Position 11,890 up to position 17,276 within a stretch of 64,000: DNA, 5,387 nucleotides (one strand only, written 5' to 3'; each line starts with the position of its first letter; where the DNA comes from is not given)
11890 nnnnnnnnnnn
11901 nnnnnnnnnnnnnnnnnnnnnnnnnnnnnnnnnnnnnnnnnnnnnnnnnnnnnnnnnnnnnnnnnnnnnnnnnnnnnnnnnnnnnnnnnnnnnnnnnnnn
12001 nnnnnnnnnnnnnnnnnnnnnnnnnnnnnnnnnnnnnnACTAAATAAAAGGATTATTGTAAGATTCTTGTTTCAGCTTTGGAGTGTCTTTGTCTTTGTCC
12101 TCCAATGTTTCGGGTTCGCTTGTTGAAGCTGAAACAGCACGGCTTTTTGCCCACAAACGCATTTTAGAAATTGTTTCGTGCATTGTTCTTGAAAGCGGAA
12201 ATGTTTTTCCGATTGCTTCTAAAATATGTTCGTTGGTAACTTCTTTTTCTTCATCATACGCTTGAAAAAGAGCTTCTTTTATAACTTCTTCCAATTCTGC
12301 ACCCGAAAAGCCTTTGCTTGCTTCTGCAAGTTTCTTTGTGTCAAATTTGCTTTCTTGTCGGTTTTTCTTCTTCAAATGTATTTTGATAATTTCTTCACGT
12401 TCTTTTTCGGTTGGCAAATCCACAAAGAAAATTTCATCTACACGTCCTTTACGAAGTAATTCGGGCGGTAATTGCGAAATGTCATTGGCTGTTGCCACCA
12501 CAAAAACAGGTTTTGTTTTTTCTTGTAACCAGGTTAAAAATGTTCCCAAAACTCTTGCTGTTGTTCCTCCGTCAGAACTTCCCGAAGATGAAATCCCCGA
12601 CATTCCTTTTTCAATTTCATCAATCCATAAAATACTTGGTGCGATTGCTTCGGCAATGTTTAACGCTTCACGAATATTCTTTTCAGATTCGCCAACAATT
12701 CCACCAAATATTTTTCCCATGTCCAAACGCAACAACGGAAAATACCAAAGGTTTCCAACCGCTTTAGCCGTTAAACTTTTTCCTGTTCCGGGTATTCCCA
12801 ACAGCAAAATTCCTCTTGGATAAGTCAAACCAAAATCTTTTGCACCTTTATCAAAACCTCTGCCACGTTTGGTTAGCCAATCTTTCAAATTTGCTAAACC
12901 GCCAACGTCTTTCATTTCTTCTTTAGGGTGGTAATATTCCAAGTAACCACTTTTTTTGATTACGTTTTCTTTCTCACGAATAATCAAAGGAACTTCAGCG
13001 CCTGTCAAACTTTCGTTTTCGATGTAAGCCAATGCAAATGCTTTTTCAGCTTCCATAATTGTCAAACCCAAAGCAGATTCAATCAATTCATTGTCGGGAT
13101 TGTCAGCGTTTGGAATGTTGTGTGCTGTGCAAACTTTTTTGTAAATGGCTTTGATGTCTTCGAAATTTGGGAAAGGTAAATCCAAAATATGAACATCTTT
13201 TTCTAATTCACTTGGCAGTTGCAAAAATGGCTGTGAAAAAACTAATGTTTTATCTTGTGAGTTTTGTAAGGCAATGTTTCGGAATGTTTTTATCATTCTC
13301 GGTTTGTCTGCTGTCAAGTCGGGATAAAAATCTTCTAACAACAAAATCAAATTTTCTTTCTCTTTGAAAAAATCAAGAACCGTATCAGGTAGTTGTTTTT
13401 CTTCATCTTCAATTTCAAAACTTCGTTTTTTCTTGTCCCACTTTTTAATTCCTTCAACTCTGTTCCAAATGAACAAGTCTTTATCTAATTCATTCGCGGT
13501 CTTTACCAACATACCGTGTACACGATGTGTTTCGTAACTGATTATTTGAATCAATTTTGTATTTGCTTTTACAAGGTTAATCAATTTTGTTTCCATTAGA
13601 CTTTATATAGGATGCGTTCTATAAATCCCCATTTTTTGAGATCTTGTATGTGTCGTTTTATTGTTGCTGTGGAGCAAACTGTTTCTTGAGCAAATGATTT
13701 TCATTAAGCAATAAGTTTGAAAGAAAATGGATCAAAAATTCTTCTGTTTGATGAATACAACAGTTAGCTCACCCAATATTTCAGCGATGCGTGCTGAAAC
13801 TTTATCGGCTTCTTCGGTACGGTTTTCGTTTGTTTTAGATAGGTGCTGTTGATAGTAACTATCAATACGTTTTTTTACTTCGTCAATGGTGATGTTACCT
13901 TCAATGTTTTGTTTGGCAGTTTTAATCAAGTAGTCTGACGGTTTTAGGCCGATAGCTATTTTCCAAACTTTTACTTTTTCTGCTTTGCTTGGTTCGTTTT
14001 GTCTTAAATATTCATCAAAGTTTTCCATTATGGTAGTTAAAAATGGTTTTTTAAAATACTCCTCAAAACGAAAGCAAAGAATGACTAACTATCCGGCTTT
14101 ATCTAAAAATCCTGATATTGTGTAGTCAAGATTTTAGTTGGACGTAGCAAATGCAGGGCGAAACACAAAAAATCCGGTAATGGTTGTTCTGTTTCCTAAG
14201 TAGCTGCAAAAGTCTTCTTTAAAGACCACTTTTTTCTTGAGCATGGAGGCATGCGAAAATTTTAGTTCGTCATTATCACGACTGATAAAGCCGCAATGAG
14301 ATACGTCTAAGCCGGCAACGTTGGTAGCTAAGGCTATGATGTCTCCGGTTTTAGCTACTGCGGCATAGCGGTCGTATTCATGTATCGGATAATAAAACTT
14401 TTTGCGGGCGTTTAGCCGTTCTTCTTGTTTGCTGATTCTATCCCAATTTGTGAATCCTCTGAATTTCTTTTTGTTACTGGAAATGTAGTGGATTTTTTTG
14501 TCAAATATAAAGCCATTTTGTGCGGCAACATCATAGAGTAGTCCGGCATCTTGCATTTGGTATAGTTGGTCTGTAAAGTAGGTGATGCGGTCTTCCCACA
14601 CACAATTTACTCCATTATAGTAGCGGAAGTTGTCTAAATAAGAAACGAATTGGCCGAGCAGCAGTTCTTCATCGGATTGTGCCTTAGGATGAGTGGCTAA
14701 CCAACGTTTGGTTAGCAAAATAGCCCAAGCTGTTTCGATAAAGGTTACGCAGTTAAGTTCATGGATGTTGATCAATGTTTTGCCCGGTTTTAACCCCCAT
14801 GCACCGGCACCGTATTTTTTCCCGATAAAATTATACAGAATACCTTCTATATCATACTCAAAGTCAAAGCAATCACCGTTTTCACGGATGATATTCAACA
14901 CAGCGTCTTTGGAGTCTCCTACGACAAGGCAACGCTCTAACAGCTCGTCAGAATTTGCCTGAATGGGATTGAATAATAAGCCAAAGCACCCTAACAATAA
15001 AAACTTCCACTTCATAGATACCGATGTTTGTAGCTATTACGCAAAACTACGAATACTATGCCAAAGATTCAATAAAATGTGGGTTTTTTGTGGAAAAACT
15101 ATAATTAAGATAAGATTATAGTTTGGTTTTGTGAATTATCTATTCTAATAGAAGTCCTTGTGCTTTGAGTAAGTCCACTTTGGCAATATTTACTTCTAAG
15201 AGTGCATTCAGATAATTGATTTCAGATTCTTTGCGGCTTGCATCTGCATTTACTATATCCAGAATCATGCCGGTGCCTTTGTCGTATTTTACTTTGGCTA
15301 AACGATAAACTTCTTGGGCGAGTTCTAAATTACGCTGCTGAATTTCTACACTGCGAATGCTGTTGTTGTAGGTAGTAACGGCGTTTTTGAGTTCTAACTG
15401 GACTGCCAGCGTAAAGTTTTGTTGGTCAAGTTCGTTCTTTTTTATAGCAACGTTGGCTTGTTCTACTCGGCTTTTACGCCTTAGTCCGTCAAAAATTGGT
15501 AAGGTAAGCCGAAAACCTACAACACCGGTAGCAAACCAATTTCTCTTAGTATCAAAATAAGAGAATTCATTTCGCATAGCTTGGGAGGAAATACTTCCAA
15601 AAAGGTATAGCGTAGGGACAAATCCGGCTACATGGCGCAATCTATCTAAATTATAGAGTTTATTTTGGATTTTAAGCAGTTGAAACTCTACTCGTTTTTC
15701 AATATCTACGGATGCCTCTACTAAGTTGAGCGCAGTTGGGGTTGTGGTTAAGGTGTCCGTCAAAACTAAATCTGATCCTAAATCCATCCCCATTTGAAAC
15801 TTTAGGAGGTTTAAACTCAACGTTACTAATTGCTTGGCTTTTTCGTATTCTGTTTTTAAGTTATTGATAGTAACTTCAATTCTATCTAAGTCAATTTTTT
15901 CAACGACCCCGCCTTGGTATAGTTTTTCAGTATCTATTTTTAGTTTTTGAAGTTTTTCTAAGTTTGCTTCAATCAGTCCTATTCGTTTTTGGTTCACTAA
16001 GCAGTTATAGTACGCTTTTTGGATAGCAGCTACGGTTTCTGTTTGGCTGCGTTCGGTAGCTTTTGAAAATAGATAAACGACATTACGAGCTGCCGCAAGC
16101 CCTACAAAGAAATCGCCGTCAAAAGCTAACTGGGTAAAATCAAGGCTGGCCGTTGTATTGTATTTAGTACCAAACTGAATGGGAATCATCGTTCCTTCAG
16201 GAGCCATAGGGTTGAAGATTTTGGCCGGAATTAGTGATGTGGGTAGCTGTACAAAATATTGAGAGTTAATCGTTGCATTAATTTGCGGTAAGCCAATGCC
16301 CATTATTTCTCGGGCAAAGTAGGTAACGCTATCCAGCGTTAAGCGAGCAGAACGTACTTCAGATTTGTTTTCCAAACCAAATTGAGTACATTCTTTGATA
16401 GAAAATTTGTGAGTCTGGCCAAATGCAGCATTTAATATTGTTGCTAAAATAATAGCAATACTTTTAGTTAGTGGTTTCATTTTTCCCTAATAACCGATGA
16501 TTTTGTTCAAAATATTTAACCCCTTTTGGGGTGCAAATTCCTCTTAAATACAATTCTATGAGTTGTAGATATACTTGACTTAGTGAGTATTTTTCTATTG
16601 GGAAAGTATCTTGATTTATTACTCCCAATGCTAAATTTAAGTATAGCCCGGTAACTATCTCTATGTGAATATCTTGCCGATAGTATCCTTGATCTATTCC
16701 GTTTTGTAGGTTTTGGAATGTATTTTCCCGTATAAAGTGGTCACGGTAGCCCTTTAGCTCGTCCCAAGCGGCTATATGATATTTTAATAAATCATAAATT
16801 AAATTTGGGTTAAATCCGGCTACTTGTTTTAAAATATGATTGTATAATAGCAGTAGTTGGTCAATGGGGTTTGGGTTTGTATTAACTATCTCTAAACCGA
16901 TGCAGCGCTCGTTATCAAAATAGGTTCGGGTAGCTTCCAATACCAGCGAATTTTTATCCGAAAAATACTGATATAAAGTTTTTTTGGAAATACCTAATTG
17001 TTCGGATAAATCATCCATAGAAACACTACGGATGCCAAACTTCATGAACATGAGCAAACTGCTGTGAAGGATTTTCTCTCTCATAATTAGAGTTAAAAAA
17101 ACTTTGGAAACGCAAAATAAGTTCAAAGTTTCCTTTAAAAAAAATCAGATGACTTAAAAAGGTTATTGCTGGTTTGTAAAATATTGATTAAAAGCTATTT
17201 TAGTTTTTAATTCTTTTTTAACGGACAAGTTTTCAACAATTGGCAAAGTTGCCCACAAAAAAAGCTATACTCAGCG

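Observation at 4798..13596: Seven-gene operon (AAA+ ATPase, Upf1-like helicase, orphan, coiled-coil protein, DUF2997-like, DUF1257-like, NrdG-like radical SAM): candidate undescribed conflict or defence system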

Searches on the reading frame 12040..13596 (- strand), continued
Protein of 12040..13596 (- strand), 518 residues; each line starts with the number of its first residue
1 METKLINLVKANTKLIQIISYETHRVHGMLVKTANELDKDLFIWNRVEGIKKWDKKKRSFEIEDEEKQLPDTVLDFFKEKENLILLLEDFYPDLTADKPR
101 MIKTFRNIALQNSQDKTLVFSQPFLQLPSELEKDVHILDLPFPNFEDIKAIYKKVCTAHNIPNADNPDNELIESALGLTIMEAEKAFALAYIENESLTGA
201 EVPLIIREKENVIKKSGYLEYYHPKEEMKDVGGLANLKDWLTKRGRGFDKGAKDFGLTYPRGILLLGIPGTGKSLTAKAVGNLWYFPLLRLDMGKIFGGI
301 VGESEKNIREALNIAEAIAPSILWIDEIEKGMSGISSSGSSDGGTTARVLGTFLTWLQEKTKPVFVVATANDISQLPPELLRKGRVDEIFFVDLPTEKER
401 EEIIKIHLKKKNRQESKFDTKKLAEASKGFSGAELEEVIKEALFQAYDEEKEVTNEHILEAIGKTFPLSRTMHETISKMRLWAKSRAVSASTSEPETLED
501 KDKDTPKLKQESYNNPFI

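Call 104: get_annotated_region(hit=H6, flank=6000)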
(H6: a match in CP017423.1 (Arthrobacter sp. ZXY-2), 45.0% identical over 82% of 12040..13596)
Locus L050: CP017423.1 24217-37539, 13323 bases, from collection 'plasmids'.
description: Arthrobacter sp. ZXY-2 plasmid pZXY22, complete sequence
organism: Arthrobacter sp. ZXY-2 (NCBI taxid 1806905)
taxonomy: Bacteria; Actinomycetota; Actinomycetes; Micrococcales; Micrococcaceae; Arthrobacter; Arthrobacter sp. ZXY-2
host: -; source: whole organism,soil; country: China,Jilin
typing (MOB-suite, as given by PLSDB): conjugative; replicon rep_cluster_1547; relaxase MOBP; mating-pair formation MPF_T
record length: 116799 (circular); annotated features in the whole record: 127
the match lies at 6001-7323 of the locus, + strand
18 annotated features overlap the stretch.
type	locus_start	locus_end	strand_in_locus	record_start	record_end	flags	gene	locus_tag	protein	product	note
CDS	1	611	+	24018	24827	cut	-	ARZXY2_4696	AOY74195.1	hypothetical protein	-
CDS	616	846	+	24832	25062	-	-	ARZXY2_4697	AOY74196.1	hypothetical protein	-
CDS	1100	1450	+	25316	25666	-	-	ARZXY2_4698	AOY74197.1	hypothetical protein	-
CDS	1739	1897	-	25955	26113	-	-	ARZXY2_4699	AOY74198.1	hypothetical protein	-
CDS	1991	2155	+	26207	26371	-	-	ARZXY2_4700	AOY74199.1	hypothetical protein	-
CDS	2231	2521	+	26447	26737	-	-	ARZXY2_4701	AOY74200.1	hypothetical protein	-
CDS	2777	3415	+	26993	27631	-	-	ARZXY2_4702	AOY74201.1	hypothetical protein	-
CDS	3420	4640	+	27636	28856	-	dnaQ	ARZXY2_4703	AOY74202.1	bifunctional ATP-dependent DNA helicase/DNA polymerase III subunit epsilon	-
CDS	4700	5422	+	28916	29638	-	-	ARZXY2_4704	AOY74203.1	hypothetical protein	-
CDS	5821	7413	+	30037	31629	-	-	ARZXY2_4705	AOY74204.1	ATPase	-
CDS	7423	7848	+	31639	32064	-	-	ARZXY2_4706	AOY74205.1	hypothetical protein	-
CDS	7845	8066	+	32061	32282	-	-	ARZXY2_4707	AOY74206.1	hypothetical protein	-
CDS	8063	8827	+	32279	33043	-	-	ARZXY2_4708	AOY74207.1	hypothetical protein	-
CDS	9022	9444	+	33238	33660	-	nrdG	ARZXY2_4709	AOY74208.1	putative anaerobic ribonucleoside-triphosphate reductase activating protein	-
CDS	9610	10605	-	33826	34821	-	-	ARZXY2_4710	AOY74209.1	hypothetical protein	-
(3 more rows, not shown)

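Call 113: search_protein_families(library=phrogs, proteins=[window:12040-13596:-], max_evalue=0.001)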
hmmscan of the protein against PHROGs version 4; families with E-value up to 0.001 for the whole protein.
window:12040-13596:- (518 aa): 8 families
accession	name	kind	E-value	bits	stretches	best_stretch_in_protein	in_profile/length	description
phrog_8638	-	unknown function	4.2e-137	459.1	1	4-498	24-546/568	-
phrog_10401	-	other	8.1e-36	124.9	1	258-461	458-654/667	ATPase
phrog_3757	-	unknown function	2.1e-32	113.9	1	253-465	119-327/367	-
phrog_30773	-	unknown function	1e-26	94.4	1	255-454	191-393/666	-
phrog_9172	-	unknown function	2.1e-15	57.5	1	261-453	108-307/509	-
phrog_7485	-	unknown function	2.5e-09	37.6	1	255-411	222-378/430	-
phrog_10440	-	unknown function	2e-07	30.9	1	260-448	232-405/483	-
phrog_4339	-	unknown function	0.00062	20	0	188-361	259-395/552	-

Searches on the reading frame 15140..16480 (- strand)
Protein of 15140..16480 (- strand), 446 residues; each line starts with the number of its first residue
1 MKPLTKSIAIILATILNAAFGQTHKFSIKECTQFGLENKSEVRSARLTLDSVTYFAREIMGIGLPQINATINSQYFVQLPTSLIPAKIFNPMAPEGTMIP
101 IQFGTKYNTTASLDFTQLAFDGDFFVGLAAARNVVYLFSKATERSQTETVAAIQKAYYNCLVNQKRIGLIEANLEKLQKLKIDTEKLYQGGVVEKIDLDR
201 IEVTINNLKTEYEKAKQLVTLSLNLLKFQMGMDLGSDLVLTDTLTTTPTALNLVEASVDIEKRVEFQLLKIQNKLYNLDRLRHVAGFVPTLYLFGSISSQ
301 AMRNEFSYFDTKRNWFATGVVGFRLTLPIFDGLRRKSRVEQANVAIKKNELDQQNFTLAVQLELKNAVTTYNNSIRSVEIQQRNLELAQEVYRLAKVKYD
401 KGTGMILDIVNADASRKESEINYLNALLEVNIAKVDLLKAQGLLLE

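Call 6: search_protein_families(library=pfam, proteins=[window:15140-16480:-], max_evalue=0.001)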
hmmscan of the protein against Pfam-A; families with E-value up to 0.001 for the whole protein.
window:15140-16480:- (446 aa): 1 family
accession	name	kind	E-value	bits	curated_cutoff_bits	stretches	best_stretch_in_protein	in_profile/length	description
PF02321.23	OEP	-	2.8e-35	122.3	22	2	285-439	34-184/187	Outer membrane efflux protein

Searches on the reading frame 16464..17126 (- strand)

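Call 6: search_protein_families(library=pfam, proteins=[window:16464-17126:-], max_evalue=0.001)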
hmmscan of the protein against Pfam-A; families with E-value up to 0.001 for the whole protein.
window:16464-17126:- (220 aa): 2 families
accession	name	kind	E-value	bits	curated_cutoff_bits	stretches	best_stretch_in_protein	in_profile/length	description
PF00440.29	TetR_N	-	1.6e-10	41.1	24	1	19-65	1-47/47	Bacterial regulatory proteins, tetR family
PF04967.18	HTH_10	-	0.0001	22.5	23.1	0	33-55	22-44/53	HTH DNA binding domain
